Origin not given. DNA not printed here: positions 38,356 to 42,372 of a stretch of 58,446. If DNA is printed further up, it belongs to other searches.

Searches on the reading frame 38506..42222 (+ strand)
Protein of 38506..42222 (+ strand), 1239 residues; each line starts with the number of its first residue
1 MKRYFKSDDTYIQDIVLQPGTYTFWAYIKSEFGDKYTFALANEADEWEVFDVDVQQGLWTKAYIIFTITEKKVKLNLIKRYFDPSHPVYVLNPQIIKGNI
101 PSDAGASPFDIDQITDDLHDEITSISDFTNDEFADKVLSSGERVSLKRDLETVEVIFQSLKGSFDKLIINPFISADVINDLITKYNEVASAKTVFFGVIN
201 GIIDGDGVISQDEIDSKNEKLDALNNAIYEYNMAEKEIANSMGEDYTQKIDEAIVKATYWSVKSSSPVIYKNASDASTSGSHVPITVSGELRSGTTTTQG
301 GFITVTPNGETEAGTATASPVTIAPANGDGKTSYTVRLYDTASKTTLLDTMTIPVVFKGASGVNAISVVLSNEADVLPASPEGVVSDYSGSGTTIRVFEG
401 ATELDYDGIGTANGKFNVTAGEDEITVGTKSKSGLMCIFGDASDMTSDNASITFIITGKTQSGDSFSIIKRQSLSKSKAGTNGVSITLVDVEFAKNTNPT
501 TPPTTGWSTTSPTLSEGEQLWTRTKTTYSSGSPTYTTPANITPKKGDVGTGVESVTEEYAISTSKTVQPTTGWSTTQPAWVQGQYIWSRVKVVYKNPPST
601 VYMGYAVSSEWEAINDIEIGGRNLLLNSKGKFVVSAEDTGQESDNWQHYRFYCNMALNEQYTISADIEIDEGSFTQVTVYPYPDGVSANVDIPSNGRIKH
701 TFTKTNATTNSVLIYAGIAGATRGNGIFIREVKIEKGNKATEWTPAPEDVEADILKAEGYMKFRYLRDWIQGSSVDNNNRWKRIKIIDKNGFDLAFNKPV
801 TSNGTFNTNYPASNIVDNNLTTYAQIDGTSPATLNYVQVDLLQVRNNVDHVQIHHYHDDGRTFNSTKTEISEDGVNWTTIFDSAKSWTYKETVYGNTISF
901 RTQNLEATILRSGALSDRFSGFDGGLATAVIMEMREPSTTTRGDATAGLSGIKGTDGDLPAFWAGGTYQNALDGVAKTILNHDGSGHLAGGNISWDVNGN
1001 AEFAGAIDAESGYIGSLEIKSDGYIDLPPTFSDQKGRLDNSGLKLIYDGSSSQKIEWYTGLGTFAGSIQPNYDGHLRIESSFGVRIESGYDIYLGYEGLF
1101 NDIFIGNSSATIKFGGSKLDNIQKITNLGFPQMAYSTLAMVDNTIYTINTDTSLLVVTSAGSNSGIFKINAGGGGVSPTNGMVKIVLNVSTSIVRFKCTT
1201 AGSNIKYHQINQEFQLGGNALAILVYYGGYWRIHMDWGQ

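Call 70: search_protein_families(library=pfam, proteins=[window:38506-42222:+], max_evalue=0.001)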
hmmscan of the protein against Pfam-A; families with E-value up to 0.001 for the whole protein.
window:38506-42222:+ (1239 aa): 2 families
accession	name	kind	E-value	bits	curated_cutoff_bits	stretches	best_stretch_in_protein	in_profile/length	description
PF00754.31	F5_F8_type_C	-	3.8e-08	33.9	28.2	1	801-903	3-101/127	F5/8 type C domain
PF22633.2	F5_F8_type_C_2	-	5.6e-05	24.1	27.8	1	814-894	1-80/91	NedA-like, galactose-binding domain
